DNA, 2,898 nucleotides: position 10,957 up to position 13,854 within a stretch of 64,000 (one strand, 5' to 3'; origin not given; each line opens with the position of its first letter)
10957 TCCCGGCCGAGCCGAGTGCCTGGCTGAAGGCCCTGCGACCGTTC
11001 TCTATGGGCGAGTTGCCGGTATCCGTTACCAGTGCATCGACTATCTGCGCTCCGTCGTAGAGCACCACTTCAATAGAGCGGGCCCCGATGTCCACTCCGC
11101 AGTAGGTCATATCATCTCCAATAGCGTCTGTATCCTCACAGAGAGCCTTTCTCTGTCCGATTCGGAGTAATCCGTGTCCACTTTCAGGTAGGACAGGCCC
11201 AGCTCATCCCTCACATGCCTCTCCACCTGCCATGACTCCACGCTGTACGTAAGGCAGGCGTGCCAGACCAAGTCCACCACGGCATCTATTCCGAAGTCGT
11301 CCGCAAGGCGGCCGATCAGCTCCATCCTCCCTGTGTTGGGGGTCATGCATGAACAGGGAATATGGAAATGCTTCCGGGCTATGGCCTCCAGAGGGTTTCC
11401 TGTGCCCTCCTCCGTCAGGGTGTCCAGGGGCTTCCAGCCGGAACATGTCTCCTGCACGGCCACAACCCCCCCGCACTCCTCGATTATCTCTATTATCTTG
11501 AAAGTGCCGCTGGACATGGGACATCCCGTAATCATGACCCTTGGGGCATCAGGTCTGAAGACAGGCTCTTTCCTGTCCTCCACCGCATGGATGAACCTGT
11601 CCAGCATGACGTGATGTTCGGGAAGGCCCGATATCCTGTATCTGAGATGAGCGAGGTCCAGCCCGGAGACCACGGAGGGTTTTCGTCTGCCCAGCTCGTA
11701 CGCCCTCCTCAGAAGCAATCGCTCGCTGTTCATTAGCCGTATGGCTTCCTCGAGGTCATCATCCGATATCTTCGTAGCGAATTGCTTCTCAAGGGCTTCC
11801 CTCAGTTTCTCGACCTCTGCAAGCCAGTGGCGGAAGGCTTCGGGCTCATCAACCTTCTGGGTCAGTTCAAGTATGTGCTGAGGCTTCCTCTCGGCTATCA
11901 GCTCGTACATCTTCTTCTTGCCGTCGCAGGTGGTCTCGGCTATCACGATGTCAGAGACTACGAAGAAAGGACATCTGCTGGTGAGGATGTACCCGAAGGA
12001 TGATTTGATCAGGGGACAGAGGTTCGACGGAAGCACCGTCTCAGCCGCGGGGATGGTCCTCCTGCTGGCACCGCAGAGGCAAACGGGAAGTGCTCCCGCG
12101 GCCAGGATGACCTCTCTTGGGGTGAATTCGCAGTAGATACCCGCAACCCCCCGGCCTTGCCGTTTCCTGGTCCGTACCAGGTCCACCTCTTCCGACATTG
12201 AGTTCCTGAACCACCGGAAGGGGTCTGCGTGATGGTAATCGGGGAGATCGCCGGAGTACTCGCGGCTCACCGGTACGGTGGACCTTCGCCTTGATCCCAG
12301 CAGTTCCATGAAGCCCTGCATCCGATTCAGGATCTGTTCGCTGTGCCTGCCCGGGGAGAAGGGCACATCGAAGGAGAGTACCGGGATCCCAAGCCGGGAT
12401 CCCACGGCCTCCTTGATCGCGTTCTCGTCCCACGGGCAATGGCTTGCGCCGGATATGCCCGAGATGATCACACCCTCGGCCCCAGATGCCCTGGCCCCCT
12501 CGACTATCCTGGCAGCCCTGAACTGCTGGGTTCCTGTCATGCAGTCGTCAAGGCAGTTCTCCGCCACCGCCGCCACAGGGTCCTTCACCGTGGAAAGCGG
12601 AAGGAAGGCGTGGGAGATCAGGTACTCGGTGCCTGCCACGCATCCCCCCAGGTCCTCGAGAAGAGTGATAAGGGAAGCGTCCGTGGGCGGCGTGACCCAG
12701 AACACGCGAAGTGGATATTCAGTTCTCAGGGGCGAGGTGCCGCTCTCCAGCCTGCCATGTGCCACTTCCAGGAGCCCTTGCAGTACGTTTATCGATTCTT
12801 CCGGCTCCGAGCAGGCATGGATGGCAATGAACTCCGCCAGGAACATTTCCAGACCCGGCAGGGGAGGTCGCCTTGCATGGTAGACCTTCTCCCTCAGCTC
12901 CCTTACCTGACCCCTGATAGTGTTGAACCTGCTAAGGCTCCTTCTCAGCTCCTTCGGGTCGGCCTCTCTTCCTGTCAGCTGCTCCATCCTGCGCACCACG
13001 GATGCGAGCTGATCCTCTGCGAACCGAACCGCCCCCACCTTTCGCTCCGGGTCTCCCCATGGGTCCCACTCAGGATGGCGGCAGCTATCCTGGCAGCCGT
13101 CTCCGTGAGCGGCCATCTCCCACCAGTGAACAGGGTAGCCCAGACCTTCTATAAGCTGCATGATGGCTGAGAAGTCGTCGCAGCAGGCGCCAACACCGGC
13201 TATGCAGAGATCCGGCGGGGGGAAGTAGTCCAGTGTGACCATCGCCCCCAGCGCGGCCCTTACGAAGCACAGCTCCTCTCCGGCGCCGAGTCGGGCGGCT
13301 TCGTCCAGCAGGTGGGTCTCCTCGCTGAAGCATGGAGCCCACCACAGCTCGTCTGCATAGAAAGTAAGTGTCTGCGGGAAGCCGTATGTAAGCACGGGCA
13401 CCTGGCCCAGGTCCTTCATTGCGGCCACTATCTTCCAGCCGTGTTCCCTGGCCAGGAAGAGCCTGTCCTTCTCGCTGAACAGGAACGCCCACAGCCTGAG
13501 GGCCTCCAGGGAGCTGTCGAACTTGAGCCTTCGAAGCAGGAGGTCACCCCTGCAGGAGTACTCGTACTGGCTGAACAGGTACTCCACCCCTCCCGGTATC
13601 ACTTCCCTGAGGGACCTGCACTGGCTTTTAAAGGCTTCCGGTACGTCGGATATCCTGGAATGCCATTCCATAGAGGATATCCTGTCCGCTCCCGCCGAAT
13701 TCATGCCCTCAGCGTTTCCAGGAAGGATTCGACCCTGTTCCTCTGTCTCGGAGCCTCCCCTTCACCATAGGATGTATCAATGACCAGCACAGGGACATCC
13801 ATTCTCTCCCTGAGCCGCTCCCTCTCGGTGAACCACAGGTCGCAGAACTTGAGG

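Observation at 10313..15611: Translationally coupled operon: SAM methyltransferase, three HAD/BCR-type radical-enzyme modules and one ATPase activase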

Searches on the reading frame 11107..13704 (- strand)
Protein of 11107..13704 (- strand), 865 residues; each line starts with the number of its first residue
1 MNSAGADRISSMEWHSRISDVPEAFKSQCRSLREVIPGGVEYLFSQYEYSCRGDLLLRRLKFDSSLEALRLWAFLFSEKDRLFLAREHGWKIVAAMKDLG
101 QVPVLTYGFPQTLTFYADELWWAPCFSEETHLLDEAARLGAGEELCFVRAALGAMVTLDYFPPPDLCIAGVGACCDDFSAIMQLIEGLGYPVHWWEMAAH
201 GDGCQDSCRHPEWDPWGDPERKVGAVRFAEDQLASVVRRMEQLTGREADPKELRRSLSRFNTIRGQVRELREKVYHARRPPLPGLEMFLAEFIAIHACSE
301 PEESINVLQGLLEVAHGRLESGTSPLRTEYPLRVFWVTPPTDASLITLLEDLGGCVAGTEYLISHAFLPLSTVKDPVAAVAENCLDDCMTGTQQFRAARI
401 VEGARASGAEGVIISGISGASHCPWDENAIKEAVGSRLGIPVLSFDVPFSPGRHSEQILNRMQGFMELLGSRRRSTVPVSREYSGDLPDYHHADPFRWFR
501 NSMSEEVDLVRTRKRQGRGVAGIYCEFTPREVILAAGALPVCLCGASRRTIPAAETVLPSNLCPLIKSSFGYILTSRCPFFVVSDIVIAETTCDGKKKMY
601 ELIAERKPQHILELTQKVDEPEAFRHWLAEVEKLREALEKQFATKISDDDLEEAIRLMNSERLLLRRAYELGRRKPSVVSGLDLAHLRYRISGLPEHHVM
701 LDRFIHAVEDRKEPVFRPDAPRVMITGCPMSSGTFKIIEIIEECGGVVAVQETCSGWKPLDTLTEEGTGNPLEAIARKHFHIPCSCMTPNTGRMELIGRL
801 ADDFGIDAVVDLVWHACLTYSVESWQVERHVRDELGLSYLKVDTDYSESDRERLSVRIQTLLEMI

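Call 3: search_protein_families(library=pfam, proteins=[window:11107-13704:-], max_evalue=0.01)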
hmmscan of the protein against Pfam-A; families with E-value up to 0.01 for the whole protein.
window:11107-13704:- (865 aa): 1 family
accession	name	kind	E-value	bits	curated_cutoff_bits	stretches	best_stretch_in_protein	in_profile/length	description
PF06050.19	HGD-D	-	1.5e-137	459.2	28.4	2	525-865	1-342/342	2-hydroxyglutaryl-CoA dehydratase, D-component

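Call 4: search_protein_families(library=ncbifam, proteins=[window:11107-13704:-], max_evalue=0.01)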
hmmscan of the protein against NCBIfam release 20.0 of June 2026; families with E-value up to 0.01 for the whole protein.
window:11107-13704:- (865 aa): 5 families
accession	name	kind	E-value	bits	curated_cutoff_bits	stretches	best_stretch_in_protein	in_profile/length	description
NF040772.1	double_cubane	equivalog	1.1e-139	465.6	350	2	507-865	9-372/372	double-cubane-cluster-containing anaerobic reductase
TIGR02263.1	benz_CoA_red_C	equivalog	4.6e-20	71.9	421.15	1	516-750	28-263/380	benzoyl-CoA reductase subunit C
TIGR03190.1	benz_CoA_bzdN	equivalog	8.4e-19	67.6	453.8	1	503-864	11-370/377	benzoyl-CoA reductase, bzd-type, subunit N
NF052456.1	HyiscapDhHadC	equivalog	2.7e-18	66.1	700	1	512-865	22-372/372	(R)-2-hydroxyisocaproyl-CoA dehydratase subunit beta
NF052455.1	HyiscapDhHadB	equivalog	5e-05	22.1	750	1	226-336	150-259/398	(R)-2-hydroxyisocaproyl-CoA dehydratase subunit alpha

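Call 12: search_solved_structures(query=window:11107-13704:-, max_evalue=0.01, show_alignments=2)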
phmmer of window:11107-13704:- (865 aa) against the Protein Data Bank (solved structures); distinct sequences matched with E-value up to 0.01: 5.
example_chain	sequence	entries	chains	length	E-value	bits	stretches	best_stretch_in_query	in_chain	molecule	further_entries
6eno_A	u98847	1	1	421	7.6e-70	239.2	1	512-865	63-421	Dehydratase family protein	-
7yyl_C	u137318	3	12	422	7.6e-70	239.2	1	512-865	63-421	Dehydratase family protein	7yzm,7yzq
8s02_B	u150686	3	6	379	1.3e-18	69.7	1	505-863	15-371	BzdN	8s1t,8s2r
9g87_B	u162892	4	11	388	9.6e-12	47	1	510-742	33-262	3-methylbenzoyl-CoA reductase gamma subunit MbdN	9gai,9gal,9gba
3o3m_B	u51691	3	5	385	3.3e-09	38.6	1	513-864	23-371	beta subunit 2-hydroxyacyl-CoA dehydratase | beta-subunit 2-hydroxyacyl-CoA dehydratase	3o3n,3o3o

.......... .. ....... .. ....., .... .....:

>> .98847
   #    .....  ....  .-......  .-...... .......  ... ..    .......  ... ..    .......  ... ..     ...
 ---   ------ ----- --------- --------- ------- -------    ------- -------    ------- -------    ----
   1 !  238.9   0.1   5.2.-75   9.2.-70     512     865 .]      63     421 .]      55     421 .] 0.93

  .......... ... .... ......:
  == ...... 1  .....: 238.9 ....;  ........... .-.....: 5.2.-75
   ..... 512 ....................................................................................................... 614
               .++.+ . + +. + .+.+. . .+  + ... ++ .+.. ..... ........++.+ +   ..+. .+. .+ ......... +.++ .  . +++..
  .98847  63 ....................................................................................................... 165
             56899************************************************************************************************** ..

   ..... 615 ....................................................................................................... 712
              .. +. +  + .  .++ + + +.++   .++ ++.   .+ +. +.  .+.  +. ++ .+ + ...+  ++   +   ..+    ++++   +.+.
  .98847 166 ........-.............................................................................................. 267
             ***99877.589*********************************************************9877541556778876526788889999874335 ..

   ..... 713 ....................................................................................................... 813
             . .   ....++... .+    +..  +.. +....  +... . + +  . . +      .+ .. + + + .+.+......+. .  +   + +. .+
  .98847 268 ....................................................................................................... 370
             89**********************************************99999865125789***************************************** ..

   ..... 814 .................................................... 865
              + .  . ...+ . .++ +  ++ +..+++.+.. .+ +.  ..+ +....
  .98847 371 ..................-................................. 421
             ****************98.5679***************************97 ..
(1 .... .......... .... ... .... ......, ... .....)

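Call 15: find_homologous_proteins(query=window:11107-13704:-, max_evalue=1e-10)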
Query window:11107-13704:- (865 aa): 134 proteins with E <= 1e-10 among 8000 candidates; the best 120 are listed.
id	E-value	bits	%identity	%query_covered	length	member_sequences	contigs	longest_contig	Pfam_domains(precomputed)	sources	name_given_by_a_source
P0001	0.0e+0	1654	83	99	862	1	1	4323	PF06050.20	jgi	jgi:benzoyl-CoA reductase/2-hydroxyglutaryl-CoA dehydratase subunit BcrC/BadD/HgdB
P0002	0.0e+0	1613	80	99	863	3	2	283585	PF06050.20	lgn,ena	-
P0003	0.0e+0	1600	81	100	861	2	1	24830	PF06050.20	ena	-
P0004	0.0e+0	1579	79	99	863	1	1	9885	PF06050.20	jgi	jgi:benzoyl-CoA reductase/2-hydroxyglutaryl-CoA dehydratase subunit BcrC/BadD/HgdB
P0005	0.0e+0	1557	77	100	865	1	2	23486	PF06050.20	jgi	-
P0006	0.0e+0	1555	100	78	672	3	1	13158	PF06050.20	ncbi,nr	ncbi:MAG: 2-hydroxyacyl-CoA dehydratase, partial [Candidatus Fermentibacteraceae bacterium]|nr:2-hyd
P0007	0.0e+0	1554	77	100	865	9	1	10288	PF06050.20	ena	-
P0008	0.0e+0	1495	75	100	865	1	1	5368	PF06050.20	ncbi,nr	ncbi:MAG: hypothetical protein GF388_11860 [Candidatus Aegiribacteria sp.]|nr:hypothetical protein [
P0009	0.0e+0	1491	75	100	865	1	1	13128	PF06050.20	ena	-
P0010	0.0e+0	1453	74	99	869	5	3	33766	PF06050.20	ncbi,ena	-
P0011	0.0e+0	1437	74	99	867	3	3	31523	PF06050.20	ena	-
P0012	0.0e+0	1432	73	99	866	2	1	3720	PF06050.20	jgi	jgi:benzoyl-CoA reductase/2-hydroxyglutaryl-CoA dehydratase subunit BcrC/BadD/HgdB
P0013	0.0e+0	1413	72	99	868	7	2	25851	PF06050.20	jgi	jgi:benzoyl-CoA reductase/2-hydroxyglutaryl-CoA dehydratase subunit BcrC/BadD/HgdB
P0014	0.0e+0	1403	72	99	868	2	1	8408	PF06050.20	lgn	-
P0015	0.0e+0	1290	67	99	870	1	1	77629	PF06050.20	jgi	jgi:benzoyl-CoA reductase/2-hydroxyglutaryl-CoA dehydratase subunit BcrC/BadD/HgdB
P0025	0.0e+0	1264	64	99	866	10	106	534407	PF06050.20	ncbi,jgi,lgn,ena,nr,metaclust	ncbi:MAG TPA: double-cubane-cluster-containing anaerobic reductase [Candidatus Fermentibacter danien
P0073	2.2e-221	756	72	54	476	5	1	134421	PF06050.20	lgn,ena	-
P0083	1.5e-203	697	65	55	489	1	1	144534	PF06050.20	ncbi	-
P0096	1.9e-174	600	58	54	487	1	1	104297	PF06050.20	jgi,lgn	jgi:benzoyl-CoA reductase/2-hydroxyglutaryl-CoA dehydratase subunit BcrC/BadD/HgdB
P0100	2.9e-131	457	45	54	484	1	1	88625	PF06050.20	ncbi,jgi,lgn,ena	ncbi:MAG: 2-hydroxyacyl-CoA dehydratase family protein [Candidatus Brocadiia bacterium]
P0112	1.7e-95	339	37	54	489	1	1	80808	PF06050.20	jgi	-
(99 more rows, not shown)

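Call 17: find_encoding_contigs(protein=P0025, flank=8000, max_places=3)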
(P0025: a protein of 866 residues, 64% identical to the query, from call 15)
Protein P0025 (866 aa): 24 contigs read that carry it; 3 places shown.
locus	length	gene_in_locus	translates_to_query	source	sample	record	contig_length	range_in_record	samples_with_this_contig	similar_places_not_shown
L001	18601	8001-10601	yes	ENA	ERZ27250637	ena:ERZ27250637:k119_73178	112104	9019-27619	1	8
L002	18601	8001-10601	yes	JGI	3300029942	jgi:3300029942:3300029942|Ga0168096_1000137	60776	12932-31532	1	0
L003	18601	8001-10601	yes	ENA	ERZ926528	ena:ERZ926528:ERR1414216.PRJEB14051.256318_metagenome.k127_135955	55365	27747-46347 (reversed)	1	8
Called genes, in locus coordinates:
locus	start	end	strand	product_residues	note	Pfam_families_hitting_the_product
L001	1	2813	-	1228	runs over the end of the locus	PF01364:Peptidase_C25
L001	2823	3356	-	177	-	PF05103:DivIVA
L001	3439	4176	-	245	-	-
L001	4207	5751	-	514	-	PF13541:ChlI, PF01078:Mg_chelatase, PF05496:RuvB_N (faint), PF07728:AAA_5, PF00493:MCM (weak), PF13335:Mg_chelatase_C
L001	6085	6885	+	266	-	PF01209:Ubie_methyltran, PF13489:Methyltransf_23, PF13847:Methyltransf_31, PF08241:Methyltransf_11, PF08242:Methyltransf_12 (weak), PF13649:Methyltransf_25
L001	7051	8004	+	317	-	PF06050:HGD-D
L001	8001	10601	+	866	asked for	PF06050:HGD-D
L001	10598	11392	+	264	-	PF01869:BcrAD_BadFG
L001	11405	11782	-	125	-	PF02021:UPF0102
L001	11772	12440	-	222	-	PF01351:RNase_HII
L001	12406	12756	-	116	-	PF01245:Ribosomal_L19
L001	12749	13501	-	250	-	PF01746:tRNA_m1G_MT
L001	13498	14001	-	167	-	-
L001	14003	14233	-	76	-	PF13083:KH_KhpA-B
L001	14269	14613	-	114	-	PF00886:Ribosomal_S16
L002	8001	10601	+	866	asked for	PF06050:HGD-D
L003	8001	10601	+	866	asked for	PF06050:HGD-D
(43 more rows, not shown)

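Call 18: find_encoding_contigs(protein=P0073, flank=8000, max_places=2)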
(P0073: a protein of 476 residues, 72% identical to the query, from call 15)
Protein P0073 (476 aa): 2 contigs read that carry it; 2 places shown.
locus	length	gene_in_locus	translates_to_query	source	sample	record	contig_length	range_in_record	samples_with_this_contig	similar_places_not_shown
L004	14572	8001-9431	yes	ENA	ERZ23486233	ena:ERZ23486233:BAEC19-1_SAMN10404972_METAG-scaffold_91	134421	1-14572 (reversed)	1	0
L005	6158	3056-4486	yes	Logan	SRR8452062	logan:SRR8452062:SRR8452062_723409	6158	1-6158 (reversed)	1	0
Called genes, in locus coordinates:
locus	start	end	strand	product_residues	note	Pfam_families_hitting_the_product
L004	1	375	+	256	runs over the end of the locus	PF03793:PASTA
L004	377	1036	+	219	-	PF00834:Ribul_P_3_epim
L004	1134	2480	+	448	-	PF02881:SRP54_N, PF13191:AAA_16 (weak), PF00448:SRP54, PF13401:AAA_22 (weak), PF01656:CbiA (faint), PF02978:SRP_SPB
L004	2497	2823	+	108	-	PF00886:Ribosomal_S16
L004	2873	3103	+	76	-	PF13083:KH_KhpA-B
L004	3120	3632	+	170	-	-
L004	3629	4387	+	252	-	PF01746:tRNA_m1G_MT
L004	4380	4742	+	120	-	PF01245:Ribosomal_L19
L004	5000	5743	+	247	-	PF01351:RNase_HII, PF02021:UPF0102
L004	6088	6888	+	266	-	PF01209:Ubie_methyltran, PF13489:Methyltransf_23 (weak), PF13847:Methyltransf_31, PF08241:Methyltransf_11, PF08242:Methyltransf_12 (weak), PF13649:Methyltransf_25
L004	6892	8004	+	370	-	PF06050:HGD-D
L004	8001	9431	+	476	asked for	PF06050:HGD-D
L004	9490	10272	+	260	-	PF01869:BcrAD_BadFG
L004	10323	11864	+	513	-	PF13541:ChlI, PF01078:Mg_chelatase, PF07728:AAA_5 (weak), PF00493:MCM (weak), PF13335:Mg_chelatase_C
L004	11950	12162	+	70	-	PF01361:Tautomerase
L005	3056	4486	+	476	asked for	PF06050:HGD-D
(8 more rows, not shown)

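Call 19: find_encoding_contigs(protein=P0100, flank=8000, max_places=1)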
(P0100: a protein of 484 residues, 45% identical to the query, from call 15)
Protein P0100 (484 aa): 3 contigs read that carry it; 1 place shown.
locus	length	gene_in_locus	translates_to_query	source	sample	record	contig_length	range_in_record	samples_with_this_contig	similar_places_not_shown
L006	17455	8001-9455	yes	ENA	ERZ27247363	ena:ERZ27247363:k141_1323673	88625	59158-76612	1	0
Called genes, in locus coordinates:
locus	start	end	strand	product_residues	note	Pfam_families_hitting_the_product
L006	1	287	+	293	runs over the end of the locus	PF00348:polyprenyl_synt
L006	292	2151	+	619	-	PF13292:DXP_synthase_N, PF02779:Transket_pyr, PF02780:Transketolase_C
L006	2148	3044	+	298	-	PF01513:NAD_kinase, PF20143:NAD_kinase_C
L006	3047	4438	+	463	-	PF00749:tRNA-synt_1c, PF19269:Anticodon_2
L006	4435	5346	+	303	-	PF00294:PfkB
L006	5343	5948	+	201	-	PF02834:LigT_PEase, PF13563:2_5_RNA_ligase2, PF02834:LigT_PEase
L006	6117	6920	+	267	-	PF01209:Ubie_methyltran, PF13489:Methyltransf_23, PF13847:Methyltransf_31, PF08241:Methyltransf_11, PF08242:Methyltransf_12 (weak), PF13649:Methyltransf_25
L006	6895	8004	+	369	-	PF06050:HGD-D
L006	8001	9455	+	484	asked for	PF06050:HGD-D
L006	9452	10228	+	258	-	PF01869:BcrAD_BadFG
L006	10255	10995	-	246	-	PF00149:Metallophos, PF12850:Metallophos_2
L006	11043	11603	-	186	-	PF04017:DUF366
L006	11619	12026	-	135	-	PF09685:MamF_MmsF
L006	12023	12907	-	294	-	-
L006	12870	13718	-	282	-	PF01790:LGT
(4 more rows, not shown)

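Call 20: find_encoding_contigs(protein=P0096, flank=8000, max_places=1)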
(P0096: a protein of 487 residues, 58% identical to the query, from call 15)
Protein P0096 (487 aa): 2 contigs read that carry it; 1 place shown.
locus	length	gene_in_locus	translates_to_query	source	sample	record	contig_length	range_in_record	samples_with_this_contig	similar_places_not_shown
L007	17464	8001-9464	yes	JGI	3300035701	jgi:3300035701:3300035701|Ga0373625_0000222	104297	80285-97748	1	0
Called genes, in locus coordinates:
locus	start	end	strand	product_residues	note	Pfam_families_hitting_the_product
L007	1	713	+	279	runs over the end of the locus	PF09674:DUF2400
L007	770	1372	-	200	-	PF07638:Sigma70_ECF (weak), PF04542:Sigma70_r2, PF08281:Sigma70_r4_2, PF04545:Sigma70_r4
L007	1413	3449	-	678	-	PF13432:TPR_16 (weak), PF23914:TPR_CcmH_CycH (weak), PF13414:TPR_11 (weak), PF13432:TPR_16 (weak), PF12895:ANAPC3 (weak), PF14559:TPR_19 (weak), PF13432:TPR_16 (weak), PF13414:TPR_11, +18 more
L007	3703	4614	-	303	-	PF02881:SRP54_N, PF00448:SRP54, PF13604:AAA_30 (weak)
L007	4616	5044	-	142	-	PF01029:NusB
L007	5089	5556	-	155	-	PF00885:DMRL_synthase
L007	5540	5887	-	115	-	-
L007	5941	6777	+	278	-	PF01209:Ubie_methyltran, PF13489:Methyltransf_23, PF13847:Methyltransf_31, PF08241:Methyltransf_11, PF08242:Methyltransf_12 (weak), PF13649:Methyltransf_25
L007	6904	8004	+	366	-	PF06050:HGD-D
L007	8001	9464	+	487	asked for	PF06050:HGD-D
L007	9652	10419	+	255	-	PF01869:BcrAD_BadFG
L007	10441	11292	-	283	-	-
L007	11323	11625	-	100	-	-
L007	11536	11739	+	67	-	-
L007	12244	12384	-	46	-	-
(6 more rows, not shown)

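Call 21: find_encoding_contigs(protein=P0112, flank=8000, max_places=1)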
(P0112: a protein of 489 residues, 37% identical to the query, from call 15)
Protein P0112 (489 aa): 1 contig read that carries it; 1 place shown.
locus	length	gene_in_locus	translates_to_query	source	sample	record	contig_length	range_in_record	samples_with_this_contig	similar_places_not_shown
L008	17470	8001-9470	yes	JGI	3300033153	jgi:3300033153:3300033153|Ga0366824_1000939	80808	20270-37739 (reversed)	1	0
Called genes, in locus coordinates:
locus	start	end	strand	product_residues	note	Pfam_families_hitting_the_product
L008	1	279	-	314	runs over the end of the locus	PF03916:NrfD, PF14589:NrfD_2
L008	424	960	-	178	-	PF12837:Fer4_6 (faint), PF12838:Fer4_7 (faint), PF14697:Fer4_21 (faint), PF25160:LdpA_Fe-S-bd (faint), PF13247:Fer4_11, PF00037:Fer4 (weak), PF12797:Fer4_2 (weak), PF13237:Fer4_10 (weak), +1 more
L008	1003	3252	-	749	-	PF04879:Molybdop_Fe4S4 (weak), PF00384:Molybdopterin, PF01568:Molydop_binding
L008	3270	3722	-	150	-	PF13411:MerR_1, PF00376:MerR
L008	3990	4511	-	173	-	PF03205:MobB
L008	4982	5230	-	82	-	-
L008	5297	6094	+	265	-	PF01209:Ubie_methyltran, PF13489:Methyltransf_23, PF13847:Methyltransf_31, PF08241:Methyltransf_11, PF08242:Methyltransf_12, PF13649:Methyltransf_25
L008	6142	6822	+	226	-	PF02607:B12-binding_2, PF02310:B12-binding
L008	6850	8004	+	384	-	PF06050:HGD-D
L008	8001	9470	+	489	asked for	PF06050:HGD-D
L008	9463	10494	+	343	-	PF01208:URO-D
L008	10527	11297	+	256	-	PF01869:BcrAD_BadFG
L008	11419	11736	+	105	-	PF03551:PadR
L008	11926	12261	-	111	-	-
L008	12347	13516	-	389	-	PF00263:Secretin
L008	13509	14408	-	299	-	-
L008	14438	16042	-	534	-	-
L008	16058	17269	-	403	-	PF00437:T2SSE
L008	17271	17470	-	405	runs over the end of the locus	PF16241:DUF4900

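Call 22: find_encoding_contigs(protein=P0083, flank=8000, max_places=1)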
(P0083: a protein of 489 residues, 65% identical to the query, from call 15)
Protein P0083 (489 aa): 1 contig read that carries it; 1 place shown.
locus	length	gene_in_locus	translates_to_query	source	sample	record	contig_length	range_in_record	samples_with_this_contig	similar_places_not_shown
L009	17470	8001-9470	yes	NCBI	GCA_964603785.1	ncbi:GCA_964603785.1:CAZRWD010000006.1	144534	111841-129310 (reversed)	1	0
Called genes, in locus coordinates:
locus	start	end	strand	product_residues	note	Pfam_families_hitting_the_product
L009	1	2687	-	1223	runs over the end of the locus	PF01364:Peptidase_C25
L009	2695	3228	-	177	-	PF05103:DivIVA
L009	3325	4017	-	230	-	-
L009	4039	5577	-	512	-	PF13541:ChlI, PF05496:RuvB_N (faint), PF01078:Mg_chelatase, PF00493:MCM (faint), PF07728:AAA_5 (faint), PF13335:Mg_chelatase_C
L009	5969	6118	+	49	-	-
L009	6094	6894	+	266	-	PF01209:Ubie_methyltran, PF13489:Methyltransf_23, PF13847:Methyltransf_31, PF08241:Methyltransf_11, PF08242:Methyltransf_12 (weak), PF13649:Methyltransf_25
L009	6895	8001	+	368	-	PF06050:HGD-D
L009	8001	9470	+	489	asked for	PF06050:HGD-D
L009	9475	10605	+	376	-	PF06050:HGD-D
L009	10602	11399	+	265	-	PF01869:BcrAD_BadFG, PF02782:FGGY_C (faint)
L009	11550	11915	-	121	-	PF02021:UPF0102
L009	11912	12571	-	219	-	PF01351:RNase_HII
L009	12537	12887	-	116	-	PF01245:Ribosomal_L19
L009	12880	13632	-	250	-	PF01746:tRNA_m1G_MT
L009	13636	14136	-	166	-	PF01782:RimM (weak)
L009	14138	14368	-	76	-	PF13083:KH_KhpA-B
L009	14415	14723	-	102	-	PF00886:Ribosomal_S16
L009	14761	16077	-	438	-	PF02881:SRP54_N, PF00448:SRP54, PF02978:SRP_SPB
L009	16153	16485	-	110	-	-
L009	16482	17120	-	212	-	PF00834:Ribul_P_3_epim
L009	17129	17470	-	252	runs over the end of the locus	PF03793:PASTA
